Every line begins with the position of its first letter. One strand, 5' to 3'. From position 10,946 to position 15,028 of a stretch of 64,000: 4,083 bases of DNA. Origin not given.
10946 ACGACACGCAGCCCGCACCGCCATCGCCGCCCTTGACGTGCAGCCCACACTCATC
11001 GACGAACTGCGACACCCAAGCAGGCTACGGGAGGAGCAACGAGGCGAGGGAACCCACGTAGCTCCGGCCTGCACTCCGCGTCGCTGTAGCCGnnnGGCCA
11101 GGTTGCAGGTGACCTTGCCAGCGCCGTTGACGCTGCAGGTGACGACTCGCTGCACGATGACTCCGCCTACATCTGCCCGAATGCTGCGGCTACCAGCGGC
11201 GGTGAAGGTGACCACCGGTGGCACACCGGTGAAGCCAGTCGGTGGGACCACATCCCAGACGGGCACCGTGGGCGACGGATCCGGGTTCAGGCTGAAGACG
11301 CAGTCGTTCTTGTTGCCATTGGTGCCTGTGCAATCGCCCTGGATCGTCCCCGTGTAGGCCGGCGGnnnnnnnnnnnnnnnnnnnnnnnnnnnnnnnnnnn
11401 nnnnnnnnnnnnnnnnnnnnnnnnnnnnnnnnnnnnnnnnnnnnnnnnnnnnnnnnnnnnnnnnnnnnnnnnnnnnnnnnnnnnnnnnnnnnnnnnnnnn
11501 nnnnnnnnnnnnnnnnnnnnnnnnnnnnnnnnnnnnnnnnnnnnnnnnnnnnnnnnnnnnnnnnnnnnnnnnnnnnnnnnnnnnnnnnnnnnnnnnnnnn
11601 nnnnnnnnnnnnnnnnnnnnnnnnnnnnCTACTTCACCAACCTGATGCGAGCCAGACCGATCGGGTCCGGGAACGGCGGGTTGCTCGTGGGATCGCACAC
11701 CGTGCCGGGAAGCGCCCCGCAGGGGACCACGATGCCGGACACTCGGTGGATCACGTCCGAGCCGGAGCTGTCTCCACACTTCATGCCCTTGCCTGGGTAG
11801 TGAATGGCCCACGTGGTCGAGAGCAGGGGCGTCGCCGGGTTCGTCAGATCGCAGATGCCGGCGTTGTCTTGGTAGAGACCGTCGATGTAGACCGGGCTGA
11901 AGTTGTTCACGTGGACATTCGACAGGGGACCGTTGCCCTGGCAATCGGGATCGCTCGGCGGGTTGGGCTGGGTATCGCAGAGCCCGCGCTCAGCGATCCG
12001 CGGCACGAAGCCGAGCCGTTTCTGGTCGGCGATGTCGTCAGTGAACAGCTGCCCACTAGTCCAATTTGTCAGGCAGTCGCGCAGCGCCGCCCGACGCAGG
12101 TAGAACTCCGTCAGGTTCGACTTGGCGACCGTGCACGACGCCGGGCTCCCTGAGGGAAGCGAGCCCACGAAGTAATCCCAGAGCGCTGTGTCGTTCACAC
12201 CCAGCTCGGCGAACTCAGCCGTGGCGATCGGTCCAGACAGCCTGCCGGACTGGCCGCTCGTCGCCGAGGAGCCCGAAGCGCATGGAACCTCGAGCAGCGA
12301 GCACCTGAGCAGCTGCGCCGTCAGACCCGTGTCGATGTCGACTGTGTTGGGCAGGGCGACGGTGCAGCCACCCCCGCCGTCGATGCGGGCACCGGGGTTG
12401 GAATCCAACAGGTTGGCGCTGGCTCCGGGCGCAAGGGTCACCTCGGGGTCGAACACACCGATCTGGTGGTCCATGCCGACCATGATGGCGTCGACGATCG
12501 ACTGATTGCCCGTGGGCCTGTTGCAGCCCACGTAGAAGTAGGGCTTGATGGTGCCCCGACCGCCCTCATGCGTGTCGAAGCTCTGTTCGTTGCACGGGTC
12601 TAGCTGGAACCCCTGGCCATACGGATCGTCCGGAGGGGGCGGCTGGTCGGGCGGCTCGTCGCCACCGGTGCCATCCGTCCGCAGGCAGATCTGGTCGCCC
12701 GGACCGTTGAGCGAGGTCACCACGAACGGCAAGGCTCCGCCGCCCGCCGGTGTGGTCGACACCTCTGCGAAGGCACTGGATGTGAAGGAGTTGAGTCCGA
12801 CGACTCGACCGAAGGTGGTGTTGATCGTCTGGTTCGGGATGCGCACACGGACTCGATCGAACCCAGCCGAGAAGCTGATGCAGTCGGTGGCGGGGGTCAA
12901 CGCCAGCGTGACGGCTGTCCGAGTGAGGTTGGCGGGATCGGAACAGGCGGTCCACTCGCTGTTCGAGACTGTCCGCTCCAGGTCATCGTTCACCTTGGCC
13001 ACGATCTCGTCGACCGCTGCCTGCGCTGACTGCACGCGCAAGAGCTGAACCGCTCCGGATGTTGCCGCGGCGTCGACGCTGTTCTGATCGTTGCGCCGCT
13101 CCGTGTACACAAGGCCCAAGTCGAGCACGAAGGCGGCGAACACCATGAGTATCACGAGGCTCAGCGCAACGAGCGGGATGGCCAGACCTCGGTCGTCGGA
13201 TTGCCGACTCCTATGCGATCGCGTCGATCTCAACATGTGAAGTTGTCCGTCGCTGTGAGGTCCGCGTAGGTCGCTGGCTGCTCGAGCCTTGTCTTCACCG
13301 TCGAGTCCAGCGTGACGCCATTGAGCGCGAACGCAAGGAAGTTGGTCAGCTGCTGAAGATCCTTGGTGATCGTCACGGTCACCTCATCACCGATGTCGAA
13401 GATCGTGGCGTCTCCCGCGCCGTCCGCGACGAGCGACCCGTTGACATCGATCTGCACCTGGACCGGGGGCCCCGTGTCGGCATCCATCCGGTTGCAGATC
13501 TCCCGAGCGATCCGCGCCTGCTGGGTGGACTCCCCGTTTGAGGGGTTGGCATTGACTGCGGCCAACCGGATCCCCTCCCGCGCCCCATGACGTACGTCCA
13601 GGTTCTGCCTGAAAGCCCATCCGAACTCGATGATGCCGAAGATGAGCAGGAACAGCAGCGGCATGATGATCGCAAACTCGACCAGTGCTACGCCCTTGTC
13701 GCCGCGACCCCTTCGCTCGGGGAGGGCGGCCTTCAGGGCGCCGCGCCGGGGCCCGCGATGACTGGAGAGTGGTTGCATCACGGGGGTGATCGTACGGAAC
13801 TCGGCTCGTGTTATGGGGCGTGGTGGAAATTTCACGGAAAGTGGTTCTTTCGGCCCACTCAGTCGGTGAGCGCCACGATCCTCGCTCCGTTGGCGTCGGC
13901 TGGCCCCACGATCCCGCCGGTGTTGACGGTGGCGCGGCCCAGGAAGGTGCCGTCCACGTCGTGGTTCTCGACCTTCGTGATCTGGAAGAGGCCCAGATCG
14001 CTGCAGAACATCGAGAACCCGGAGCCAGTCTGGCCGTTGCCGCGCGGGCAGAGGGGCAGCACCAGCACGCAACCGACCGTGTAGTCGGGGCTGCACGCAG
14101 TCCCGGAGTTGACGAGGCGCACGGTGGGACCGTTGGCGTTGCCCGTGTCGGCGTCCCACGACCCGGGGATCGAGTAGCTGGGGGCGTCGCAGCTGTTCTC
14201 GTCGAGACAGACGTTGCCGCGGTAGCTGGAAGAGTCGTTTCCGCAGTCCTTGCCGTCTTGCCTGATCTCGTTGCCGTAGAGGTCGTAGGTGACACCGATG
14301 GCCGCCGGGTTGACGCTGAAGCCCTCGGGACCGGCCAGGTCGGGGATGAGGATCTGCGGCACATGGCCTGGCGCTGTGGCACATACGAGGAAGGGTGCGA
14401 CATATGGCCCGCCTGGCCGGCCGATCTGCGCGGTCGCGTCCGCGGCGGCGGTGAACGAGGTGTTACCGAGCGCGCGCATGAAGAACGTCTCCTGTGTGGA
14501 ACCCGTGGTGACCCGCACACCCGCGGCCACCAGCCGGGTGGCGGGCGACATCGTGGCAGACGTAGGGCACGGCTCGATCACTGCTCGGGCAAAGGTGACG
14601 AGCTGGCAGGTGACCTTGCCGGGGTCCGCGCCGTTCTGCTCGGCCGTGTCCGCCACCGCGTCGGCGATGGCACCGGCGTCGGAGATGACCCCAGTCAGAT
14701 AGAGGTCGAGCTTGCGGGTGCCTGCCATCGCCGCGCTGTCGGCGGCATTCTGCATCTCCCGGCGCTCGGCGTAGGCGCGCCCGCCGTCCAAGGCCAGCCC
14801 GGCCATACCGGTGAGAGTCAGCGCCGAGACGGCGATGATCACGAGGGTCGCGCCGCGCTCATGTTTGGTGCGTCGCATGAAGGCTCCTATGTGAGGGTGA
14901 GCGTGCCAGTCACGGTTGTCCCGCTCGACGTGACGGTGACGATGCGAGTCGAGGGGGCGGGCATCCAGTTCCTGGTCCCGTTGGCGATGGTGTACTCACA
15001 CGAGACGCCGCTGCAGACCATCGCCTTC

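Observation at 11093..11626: Flp-type prepilin leader fused to a large cysteine-bearing C-terminal domain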

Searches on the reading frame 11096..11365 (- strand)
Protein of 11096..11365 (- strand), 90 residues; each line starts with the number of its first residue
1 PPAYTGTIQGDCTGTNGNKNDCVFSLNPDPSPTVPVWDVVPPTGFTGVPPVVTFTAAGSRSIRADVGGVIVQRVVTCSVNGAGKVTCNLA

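Call 58: search_solved_structures(query=A4, max_evalue=10, show_alignments=2)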
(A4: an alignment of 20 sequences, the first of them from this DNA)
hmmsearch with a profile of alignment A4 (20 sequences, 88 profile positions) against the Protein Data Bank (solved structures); distinct sequences matched with E-value up to 10: 17.
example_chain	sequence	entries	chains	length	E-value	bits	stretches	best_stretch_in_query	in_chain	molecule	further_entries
3j6o_S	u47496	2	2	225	0.018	18.4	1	20-42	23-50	Coxsackie and adenovirus receptor | Coxsackievirus and adenovirus receptor homolog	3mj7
3j6n_K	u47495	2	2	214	0.027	17.8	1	20-42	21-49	Coxsackie and adenovirus receptor | Coxsackievirus and adenovirus receptor homolog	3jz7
7w14_E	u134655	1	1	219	0.049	17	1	20-44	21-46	Coxsackievirus and adenovirus receptor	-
7vxz_E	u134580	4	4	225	0.051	16.9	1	20-44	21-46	Coxsackievirus and adenovirus receptor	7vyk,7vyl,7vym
1jew_R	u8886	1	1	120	0.23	14.8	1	19-44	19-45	COXSACKIEVIRUS AND ADENOVIRUS RECEPTOR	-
7dpz_K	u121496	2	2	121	0.24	14.8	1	19-44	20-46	Coxsackievirus and adenovirus receptor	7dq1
2w9l_A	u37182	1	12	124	0.25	14.7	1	19-44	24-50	COXSACKIEVIRUS AND ADENOVIRUS RECEPTOR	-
1kac_B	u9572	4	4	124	0.25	14.7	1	19-44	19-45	PROTEIN (COXSACKIE VIRUS AND ADENOVIRUS RECEPTOR) | Coxsackievirus and adenovirus receptor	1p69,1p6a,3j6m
1rsf_A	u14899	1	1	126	0.26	14.7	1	19-44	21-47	Coxsackievirus and adenovirus receptor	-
1eaj_A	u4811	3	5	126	0.26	14.6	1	19-44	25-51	COXSACKIE VIRUS AND ADENOVIRUS RECEPTOR | Coxsackievirus and adenovirus receptor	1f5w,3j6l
2j12_B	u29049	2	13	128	0.27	14.6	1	19-44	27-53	COXSACKIEVIRUS AND ADENOVIRUS RECEPTOR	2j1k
2wbw_B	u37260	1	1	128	0.27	14.6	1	19-44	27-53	COXSACKIEVIRUS AND ADENOVIRUS RECEPTOR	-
9lqj_A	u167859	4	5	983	0.35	14.2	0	24-78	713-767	Collagenase ColH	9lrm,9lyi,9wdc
9lrk_A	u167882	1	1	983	0.35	14.2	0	24-78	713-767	Collagenase ColH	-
4u6t_A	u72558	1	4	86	0.63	13.4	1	24-78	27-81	ColH protein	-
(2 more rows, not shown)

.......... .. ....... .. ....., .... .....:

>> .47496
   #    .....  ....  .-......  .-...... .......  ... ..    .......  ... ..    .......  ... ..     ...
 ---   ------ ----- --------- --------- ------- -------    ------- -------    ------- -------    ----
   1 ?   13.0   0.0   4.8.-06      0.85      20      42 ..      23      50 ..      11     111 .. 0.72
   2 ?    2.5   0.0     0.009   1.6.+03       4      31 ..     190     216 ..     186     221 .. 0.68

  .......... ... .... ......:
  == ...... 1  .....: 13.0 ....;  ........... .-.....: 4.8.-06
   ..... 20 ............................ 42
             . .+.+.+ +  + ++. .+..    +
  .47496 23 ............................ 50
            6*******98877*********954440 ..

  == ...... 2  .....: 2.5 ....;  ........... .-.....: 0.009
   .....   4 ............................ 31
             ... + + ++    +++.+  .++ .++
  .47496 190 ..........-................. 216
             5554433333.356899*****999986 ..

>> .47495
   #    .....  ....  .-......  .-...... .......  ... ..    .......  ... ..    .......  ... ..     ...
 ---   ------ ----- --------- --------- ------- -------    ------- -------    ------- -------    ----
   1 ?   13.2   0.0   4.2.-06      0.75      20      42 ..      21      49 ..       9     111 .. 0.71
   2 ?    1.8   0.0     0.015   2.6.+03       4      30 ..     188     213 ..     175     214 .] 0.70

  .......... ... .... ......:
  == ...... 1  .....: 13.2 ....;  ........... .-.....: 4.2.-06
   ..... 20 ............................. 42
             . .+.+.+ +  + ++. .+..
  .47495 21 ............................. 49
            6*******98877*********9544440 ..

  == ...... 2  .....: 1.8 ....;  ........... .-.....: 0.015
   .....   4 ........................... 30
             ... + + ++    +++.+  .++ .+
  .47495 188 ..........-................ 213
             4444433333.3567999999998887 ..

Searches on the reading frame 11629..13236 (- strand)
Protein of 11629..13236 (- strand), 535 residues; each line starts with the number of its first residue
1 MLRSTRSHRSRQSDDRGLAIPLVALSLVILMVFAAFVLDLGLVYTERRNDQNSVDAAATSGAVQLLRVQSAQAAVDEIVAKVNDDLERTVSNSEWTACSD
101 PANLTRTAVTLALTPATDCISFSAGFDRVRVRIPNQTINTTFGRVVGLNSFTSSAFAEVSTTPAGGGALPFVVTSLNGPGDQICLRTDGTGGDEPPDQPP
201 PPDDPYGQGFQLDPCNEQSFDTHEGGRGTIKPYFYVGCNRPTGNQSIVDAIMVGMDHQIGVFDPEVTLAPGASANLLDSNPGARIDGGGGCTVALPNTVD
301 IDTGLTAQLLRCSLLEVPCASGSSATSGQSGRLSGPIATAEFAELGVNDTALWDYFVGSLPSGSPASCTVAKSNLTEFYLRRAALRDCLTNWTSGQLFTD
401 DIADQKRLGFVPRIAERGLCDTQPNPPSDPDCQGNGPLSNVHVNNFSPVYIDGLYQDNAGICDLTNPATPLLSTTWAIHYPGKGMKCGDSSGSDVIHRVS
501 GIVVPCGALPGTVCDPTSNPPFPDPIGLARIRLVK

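Call 3: search_protein_families(library=pfam, proteins=[window:11629-13236:-], max_evalue=1)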
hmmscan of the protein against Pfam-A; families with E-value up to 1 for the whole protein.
window:11629-13236:- (535 aa): 1 family
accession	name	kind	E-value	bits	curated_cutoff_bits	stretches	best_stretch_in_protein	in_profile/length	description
PF13400.11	Tad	-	5.8e-08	33.4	22.3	1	20-63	4-46/47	Putative Flp pilus-assembly TadE/G-like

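Call 4: search_protein_families(library=ncbifam, proteins=[window:11629-13236:-], max_evalue=1)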
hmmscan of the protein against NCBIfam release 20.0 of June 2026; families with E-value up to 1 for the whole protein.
window:11629-13236:- (535 aa): 3 families
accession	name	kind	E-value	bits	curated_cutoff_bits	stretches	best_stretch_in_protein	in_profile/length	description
NF008972.0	PRK12320.1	equivalog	0.024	12.9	792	1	55-118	533-598/699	hypothetical protein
TIGR03816.1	tadE_like_DECH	hypoth_equivalog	0.05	13.8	50.95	1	15-83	1-69/109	Rv3654c family TadE-like protein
NF052590.1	ArlF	equivalog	0.12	12.5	110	1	26-93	6-74/137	archaellum stator protein ArlF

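Call 64: find_homologous_proteins(query=window:11629-13236:-, max_evalue=0.00001)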
Query window:11629-13236:- (535 aa): 25 proteins with E <= 0.00001 among 8000 candidates.
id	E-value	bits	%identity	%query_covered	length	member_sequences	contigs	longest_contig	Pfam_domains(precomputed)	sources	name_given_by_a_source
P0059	0.0e+0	1223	100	100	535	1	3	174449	PF13400.12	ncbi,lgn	ncbi:MAG: pilus assembly protein TadG-related protein [Actinomycetota bacterium]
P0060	0.0e+0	1084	89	99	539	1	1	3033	PF13400.12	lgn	-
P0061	3.7e-282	955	79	98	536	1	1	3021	PF13400.12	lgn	-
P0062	3.3e-279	945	78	97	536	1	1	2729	PF13400.12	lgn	-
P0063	9.5e-274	927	75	97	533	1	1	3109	PF13400.12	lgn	-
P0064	7.1e-273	924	76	99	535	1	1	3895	PF13400.12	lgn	-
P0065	4.0e-271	918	74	100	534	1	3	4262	PF13400.12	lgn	-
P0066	1.6e-270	916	75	99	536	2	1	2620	PF13400.12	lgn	-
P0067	2.4e-269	912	74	100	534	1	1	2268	PF13400.12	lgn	-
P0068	5.8e-268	908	74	99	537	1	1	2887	PF13400.12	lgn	-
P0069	2.0e-265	899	74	99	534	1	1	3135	PF13400.12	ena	-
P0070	1.3e-210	719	62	99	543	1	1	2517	PF13400.12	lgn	-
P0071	6.4e-204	696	62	94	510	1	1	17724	PF13400.12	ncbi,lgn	-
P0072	1.7e-203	695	59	99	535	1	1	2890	PF13400.12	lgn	-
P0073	3.1e-203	694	61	99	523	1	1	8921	PF13400.12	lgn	-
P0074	1.8e-196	672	59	98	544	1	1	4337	PF13400.12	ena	-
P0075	7.6e-187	640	58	97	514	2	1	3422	PF13400.12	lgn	-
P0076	1.0e-184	633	59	98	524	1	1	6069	PF13400.12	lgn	-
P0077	8.4e-183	627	55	99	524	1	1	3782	PF13400.12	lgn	-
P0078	1.4e-181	623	56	98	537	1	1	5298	PF13400.12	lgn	-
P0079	2.7e-178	612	58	96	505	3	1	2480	PF13400.12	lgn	-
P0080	1.9e-175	603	54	98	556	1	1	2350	PF13400.12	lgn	-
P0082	4.2e-69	252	31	94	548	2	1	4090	PF13400.12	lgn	-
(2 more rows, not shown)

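Call 65: find_encoding_contigs(protein=P0073, flank=8000, max_places=2)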
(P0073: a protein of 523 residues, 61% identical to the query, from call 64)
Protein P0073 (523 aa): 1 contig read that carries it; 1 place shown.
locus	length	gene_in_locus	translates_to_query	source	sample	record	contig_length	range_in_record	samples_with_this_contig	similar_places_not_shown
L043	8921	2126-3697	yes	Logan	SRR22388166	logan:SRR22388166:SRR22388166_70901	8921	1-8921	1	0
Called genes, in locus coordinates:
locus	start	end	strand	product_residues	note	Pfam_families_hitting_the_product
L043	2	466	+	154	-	?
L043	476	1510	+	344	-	PF13400:Tad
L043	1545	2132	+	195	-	PF07811:TadE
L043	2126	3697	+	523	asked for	PF13400:Tad (weak)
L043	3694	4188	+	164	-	PF04964:Flp_Fap (weak)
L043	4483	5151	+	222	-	PF07811:TadE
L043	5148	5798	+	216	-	PF07811:TadE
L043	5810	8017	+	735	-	PF13400:Tad (weak)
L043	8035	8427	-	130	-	PF01850:PIN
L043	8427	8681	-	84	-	PF07704:PSK_trans_fac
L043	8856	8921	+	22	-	?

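Call 66: find_encoding_contigs(protein=P0076, flank=8000, max_places=2)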
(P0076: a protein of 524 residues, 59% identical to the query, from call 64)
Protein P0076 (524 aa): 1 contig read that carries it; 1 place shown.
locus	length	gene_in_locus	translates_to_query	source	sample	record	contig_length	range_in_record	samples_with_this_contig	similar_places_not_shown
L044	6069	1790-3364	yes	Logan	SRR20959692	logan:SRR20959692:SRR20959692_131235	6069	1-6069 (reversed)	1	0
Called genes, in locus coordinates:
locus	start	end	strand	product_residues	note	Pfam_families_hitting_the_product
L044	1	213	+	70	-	?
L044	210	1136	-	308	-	PF13384:HTH_23 (faint), PF24250:HVO_2718 (faint), PF01381:HTH_3, PF13560:HTH_31, PF01381:HTH_3, PF13560:HTH_31, PF01381:HTH_3, PF13560:HTH_31, +5 more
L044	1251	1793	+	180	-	PF07811:TadE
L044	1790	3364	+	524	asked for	PF13400:Tad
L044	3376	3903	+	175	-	-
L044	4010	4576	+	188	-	PF07638:Sigma70_ECF (weak), PF04542:Sigma70_r2, PF08281:Sigma70_r4_2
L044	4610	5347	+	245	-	-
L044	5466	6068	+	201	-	?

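Call 67: find_encoding_contigs(protein=P0078, flank=8000, max_places=2)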
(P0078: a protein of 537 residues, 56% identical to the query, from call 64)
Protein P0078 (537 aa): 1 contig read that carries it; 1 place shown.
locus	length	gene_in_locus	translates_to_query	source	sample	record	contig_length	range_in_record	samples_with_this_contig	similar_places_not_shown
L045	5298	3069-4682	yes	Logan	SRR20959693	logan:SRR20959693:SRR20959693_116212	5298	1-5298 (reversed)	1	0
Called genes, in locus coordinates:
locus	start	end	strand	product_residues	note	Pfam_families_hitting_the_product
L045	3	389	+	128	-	?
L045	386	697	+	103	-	PF03160:Calx-beta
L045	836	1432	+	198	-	-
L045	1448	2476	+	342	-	PF13400:Tad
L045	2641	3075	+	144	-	PF07811:TadE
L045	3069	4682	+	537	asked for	PF13400:Tad (weak)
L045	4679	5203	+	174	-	PF04964:Flp_Fap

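Call 77: predict_structure(alignment_id=A5)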
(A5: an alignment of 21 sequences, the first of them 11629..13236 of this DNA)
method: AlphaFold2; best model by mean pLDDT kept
length: 535 residues; sequences in the alignment: 21
mean_pLDDT: 75.9   pTM: 0.69
mean pLDDT of the five models: 75.9, 72.4, 71.0, 66.5, 62.4
residues with pLDDT >= 90: 117; 70-90: 248; 50-70: 124; < 50: 46
segments of 3 or more residues with pLDDT < 50: 1-16, 222-226, 236-241, 284-293, 433-435, 525-528
pLDDT, mean of each block of 10 residues (from residue 1): 36 51 79 72 84 91 75 90 84 90 89 90 81 88 69 89 67 80 73 77 76 72 51 51 68 63 68 69 48 54 67 87 79 85 88 95 94 93 95 92 87 66 62 53 80 88 86 87 81 73 91 72 52 75
secondary structure, 60 per line:
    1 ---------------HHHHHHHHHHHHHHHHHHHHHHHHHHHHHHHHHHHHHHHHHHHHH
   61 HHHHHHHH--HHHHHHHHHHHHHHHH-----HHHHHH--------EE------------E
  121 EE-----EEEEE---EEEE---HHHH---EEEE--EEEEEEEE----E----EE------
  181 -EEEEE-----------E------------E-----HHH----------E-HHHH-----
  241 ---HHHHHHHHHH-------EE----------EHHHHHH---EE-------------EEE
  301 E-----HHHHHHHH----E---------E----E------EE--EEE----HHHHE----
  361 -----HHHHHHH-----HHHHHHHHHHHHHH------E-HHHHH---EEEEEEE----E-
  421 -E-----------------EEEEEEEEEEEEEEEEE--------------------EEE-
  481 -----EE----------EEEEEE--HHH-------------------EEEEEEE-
elements in order: H16-68 H71-86 H92-97 E120-122 E128-132 E136-139 H143-146 E150-153 E156-163 E182-186 H232-235 H244-253 H274-279 E298-301 H307-314 E345-347 H352-355 H366-372 H378-391 H400-404 E408-414 E440-456 E477-479 E498-503 E528-534

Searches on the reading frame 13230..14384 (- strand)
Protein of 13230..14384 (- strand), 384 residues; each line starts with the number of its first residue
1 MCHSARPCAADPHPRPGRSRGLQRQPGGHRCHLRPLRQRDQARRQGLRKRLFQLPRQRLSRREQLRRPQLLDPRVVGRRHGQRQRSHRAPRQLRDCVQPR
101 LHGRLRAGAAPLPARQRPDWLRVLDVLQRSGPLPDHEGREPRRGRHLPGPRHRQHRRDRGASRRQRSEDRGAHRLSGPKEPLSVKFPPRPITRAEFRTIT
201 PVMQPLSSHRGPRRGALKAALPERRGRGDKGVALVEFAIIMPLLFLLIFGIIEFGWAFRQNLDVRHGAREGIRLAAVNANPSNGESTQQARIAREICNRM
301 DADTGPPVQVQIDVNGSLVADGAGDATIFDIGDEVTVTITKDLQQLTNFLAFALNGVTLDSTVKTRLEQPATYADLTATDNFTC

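Call 3: search_protein_families(library=pfam, proteins=[window:13230-14384:-], max_evalue=1)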
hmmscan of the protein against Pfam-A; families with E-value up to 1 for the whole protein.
window:13230-14384:- (384 aa): 2 families
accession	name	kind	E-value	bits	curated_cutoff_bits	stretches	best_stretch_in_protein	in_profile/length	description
PF07811.17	TadE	-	8.1e-15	55.1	22.9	1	231-273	1-43/43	TadE-like protein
PF25174.1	Beta-prop_THOC3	-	0.059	12.8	305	1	297-361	164-230/272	THOC3 beta-propeller domain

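Call 4: search_protein_families(library=ncbifam, proteins=[window:13230-14384:-], max_evalue=1)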
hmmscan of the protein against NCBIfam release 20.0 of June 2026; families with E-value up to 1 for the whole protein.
window:13230-14384:- (384 aa): 1 family
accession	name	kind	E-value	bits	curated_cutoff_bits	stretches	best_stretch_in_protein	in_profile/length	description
NF041390.1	TadE_Rv3655c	subfamily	0.13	12.8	40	1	235-287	1-53/101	TadE family type IV pilus minor pilin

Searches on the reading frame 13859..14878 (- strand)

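Call 3: search_protein_families(library=pfam, proteins=[window:13859-14878:-], max_evalue=1)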
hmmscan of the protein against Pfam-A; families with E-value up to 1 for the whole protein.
window:13859-14878:- (339 aa): 2 families
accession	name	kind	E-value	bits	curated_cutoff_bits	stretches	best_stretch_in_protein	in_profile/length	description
PF13400.11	Tad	-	6.7e-11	42.8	22.3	1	9-53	1-44/47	Putative Flp pilus-assembly TadE/G-like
PF09977.15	Tad_C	-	3.2e-05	25.3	22.1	1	71-150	16-93/93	Putative Tad-like Flp pilus-assembly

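Call 4: search_protein_families(library=ncbifam, proteins=[window:13859-14878:-], max_evalue=1)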
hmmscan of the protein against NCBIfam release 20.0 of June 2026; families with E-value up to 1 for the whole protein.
window:13859-14878:- (339 aa): 1 family
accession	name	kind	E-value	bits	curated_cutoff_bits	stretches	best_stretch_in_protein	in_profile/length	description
TIGR03816.1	tadE_like_DECH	hypoth_equivalog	0.36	11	50.95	0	8-78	2-68/109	Rv3654c family TadE-like protein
